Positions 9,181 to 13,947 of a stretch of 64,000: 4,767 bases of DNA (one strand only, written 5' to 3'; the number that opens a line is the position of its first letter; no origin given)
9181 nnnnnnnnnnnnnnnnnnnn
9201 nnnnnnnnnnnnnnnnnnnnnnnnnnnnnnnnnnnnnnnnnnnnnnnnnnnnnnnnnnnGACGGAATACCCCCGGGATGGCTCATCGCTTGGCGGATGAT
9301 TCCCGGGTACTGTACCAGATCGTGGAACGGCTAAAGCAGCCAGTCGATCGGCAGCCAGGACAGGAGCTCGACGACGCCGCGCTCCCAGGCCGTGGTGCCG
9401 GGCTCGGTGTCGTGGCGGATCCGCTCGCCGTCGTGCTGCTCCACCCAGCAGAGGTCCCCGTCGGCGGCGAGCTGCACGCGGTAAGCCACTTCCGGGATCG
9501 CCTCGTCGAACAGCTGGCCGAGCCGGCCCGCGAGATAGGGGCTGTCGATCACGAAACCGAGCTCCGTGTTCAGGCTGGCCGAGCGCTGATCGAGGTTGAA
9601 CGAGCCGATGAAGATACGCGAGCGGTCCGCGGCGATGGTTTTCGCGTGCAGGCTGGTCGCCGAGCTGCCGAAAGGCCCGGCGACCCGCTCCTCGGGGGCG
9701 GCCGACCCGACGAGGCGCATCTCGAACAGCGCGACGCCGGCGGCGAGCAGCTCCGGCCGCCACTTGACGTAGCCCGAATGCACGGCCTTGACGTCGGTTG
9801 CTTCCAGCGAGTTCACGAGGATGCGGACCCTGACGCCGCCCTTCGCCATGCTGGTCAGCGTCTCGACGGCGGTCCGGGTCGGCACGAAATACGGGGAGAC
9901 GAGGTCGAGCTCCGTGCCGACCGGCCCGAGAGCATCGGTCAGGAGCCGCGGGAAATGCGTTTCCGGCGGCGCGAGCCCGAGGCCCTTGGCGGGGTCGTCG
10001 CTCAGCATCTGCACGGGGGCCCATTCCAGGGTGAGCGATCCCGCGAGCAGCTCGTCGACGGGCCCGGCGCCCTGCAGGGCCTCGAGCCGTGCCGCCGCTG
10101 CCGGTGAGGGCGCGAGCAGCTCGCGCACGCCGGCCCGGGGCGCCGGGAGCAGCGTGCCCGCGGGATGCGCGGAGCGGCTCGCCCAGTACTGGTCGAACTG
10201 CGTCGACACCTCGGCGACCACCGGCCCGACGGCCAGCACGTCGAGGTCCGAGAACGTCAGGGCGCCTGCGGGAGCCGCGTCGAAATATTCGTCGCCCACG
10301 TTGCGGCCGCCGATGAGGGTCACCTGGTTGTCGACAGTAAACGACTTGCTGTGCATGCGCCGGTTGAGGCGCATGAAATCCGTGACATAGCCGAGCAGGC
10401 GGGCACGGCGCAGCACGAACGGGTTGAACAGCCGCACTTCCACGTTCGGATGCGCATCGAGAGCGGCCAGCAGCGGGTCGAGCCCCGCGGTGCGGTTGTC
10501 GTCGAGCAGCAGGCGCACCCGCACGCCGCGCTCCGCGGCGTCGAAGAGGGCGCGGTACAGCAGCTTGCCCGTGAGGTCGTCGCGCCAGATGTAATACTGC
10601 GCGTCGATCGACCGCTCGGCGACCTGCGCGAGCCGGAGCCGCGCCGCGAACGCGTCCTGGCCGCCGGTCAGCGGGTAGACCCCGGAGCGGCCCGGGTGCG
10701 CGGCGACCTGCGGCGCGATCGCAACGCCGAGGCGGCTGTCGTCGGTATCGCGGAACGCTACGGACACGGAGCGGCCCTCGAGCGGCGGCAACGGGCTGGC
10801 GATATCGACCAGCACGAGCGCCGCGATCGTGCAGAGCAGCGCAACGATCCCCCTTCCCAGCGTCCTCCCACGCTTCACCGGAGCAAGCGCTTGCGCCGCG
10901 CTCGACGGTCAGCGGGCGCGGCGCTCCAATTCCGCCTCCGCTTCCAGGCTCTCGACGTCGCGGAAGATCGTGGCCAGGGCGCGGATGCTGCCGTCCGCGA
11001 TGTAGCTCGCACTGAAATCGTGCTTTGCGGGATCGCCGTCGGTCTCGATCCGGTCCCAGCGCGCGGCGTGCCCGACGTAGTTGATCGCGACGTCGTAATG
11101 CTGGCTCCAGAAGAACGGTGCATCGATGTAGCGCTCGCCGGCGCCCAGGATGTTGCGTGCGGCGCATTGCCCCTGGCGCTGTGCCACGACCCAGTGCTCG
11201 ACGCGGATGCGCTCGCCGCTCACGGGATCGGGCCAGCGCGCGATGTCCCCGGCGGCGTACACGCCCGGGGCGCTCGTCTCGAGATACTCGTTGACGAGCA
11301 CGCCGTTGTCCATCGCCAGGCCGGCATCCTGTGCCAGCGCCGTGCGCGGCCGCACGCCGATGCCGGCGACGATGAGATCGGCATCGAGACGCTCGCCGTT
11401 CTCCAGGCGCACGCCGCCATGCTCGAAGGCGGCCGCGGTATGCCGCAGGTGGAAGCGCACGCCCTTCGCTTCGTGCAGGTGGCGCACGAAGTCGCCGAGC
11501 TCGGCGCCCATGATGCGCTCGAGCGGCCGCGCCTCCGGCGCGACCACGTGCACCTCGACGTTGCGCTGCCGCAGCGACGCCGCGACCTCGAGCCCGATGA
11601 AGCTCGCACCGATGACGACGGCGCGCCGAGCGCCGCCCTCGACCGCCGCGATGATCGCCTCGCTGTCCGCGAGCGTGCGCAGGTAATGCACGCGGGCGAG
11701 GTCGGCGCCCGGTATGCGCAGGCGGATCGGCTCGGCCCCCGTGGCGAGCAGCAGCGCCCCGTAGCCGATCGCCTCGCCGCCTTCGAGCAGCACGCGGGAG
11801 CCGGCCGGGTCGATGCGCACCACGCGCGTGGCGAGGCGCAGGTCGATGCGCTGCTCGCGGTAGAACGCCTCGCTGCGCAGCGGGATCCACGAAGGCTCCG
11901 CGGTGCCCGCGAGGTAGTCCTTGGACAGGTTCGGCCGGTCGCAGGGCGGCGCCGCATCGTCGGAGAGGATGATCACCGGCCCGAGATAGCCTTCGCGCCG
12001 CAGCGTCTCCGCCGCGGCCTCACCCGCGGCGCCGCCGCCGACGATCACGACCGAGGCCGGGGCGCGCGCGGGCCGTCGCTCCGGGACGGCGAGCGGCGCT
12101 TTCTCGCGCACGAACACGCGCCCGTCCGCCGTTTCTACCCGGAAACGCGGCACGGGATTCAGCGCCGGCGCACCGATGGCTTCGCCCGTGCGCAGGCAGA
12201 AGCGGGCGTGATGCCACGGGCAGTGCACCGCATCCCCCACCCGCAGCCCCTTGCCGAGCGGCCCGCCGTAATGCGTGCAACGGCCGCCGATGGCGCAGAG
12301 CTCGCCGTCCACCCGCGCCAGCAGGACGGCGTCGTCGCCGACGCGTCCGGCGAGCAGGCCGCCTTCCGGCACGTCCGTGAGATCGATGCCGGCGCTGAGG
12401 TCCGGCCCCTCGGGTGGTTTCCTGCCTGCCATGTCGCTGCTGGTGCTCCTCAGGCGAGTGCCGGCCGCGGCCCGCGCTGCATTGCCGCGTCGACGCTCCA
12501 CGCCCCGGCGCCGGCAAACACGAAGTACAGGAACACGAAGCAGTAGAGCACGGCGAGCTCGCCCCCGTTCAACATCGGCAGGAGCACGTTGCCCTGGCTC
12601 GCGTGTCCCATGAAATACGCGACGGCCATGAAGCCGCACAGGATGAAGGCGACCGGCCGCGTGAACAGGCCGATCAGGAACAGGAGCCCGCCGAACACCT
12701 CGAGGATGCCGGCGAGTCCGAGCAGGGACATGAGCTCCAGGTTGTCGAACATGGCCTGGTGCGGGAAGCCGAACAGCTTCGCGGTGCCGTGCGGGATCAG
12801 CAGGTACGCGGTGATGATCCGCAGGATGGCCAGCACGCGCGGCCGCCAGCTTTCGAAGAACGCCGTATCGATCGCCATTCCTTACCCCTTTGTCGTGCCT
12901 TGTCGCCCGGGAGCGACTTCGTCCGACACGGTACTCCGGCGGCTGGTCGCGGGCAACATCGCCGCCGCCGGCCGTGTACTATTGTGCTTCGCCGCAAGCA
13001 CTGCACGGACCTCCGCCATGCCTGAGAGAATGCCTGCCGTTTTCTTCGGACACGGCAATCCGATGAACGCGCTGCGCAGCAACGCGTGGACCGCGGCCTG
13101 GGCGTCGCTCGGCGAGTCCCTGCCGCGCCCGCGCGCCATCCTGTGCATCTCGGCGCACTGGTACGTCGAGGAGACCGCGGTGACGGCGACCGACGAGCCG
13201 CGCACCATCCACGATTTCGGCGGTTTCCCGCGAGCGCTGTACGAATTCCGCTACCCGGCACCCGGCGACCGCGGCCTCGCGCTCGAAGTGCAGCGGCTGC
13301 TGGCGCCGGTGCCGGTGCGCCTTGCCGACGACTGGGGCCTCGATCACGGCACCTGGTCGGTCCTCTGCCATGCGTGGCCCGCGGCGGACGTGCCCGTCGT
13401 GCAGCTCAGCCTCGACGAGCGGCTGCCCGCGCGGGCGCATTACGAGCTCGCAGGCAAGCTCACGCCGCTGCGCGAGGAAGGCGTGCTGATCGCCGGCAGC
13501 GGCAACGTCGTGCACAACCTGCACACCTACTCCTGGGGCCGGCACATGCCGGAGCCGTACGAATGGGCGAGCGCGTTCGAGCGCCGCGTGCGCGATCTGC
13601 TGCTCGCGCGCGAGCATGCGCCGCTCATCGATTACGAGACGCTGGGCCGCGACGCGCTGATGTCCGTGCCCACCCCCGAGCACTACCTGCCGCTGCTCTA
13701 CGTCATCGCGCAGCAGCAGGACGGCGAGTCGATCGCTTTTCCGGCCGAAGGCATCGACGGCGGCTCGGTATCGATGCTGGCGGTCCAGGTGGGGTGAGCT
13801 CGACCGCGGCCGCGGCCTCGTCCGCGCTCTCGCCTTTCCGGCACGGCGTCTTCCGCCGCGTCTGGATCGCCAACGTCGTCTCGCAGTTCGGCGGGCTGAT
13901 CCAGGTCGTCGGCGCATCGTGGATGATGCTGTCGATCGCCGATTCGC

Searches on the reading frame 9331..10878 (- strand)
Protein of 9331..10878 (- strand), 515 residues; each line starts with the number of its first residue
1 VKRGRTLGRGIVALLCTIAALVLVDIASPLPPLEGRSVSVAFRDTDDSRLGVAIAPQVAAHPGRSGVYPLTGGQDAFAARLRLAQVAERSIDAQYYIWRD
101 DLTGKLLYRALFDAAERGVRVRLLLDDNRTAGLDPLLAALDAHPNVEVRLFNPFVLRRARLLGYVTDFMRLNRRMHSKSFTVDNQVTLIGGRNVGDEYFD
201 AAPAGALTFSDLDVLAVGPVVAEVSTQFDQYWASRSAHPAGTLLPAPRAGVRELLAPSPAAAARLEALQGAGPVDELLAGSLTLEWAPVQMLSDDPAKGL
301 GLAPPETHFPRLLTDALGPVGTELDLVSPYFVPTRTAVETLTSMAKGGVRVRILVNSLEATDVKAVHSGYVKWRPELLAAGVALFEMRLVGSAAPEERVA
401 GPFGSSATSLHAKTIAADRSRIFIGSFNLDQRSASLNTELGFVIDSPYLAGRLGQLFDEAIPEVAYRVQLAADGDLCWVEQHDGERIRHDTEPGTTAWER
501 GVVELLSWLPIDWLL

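Call 60: search_protein_families(library=pfam, proteins=[window:9331-10878:-], max_evalue=0.001)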
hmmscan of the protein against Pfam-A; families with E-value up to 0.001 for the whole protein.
window:9331-10878:- (515 aa): 2 families
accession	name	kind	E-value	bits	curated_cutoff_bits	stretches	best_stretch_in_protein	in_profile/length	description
PF13091.12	PLDc_2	-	1.2e-31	109.7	27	2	322-459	10-130/132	PLD-like domain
PF00614.28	PLDc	-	9.1e-07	29.1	21.9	0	409-433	4-28/28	Phospholipase D Active site motif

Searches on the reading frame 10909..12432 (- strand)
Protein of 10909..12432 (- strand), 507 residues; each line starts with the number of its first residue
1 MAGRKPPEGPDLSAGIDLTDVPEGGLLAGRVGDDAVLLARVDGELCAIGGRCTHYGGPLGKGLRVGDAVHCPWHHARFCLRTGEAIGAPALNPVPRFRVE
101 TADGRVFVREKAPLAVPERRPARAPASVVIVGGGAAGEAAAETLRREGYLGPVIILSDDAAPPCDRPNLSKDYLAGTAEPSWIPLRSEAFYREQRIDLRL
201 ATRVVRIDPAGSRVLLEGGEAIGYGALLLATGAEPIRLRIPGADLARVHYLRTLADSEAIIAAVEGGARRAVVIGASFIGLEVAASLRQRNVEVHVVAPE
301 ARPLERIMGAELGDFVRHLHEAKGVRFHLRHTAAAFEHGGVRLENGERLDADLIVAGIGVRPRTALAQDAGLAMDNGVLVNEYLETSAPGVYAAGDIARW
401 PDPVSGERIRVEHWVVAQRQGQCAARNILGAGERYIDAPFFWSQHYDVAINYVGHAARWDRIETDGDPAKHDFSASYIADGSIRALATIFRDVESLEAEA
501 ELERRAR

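Call 60: search_protein_families(library=pfam, proteins=[window:10909-12432:-], max_evalue=0.001)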
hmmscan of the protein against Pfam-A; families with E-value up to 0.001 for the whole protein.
window:10909-12432:- (507 aa): 8 families
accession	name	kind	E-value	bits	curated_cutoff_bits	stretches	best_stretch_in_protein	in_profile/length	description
PF07992.20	Pyr_redox_2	-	2.2e-64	218.2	26.1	1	127-421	2-291/291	Pyridine nucleotide-disulphide oxidoreductase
PF00070.33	Pyr_redox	-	9.9e-18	64.9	22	1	270-340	1-70/82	Pyridine nucleotide-disulphide oxidoreductase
PF00355.32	Rieske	-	8.8e-15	54.8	20.3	1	19-97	9-87/88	Rieske [2Fe-2S] domain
PF14759.12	Reductase_C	-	1.4e-07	32.3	25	1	440-491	1-52/85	Reductase C-terminal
PF13738.12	Pyr_redox_3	-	3.7e-07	30.1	30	1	193-395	93-305/305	Pyridine nucleotide-disulphide oxidoreductase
PF13806.12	Rieske_2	-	1.7e-05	25.1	27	1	18-109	8-104/104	Rieske-like [2Fe-2S] domain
PF13241.12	NAD_binding_7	-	9.4e-05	23.4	22.1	0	268-310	7-50/104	Putative NAD(P)-binding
PF02254.24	TrkA_N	-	0.00086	20.1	23.8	0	128-159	1-30/116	TrkA-N domain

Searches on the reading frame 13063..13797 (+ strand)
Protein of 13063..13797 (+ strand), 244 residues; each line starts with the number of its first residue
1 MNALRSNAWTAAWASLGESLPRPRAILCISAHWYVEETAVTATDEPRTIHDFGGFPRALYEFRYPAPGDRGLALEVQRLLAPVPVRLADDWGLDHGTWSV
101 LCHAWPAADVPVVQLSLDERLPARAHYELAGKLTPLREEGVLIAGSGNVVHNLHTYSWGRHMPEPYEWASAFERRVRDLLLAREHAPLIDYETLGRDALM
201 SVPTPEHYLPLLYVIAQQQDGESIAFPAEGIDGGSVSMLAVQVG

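Call 60: search_protein_families(library=pfam, proteins=[window:13063-13797:+], max_evalue=0.001)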
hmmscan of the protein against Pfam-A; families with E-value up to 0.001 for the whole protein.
window:13063-13797:+ (244 aa): 1 family
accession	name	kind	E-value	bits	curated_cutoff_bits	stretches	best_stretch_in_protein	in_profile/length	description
PF02900.23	LigB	-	4e-17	62.6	26.3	1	22-203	42-230/269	Catalytic LigB subunit of aromatic ring-opening dioxygenase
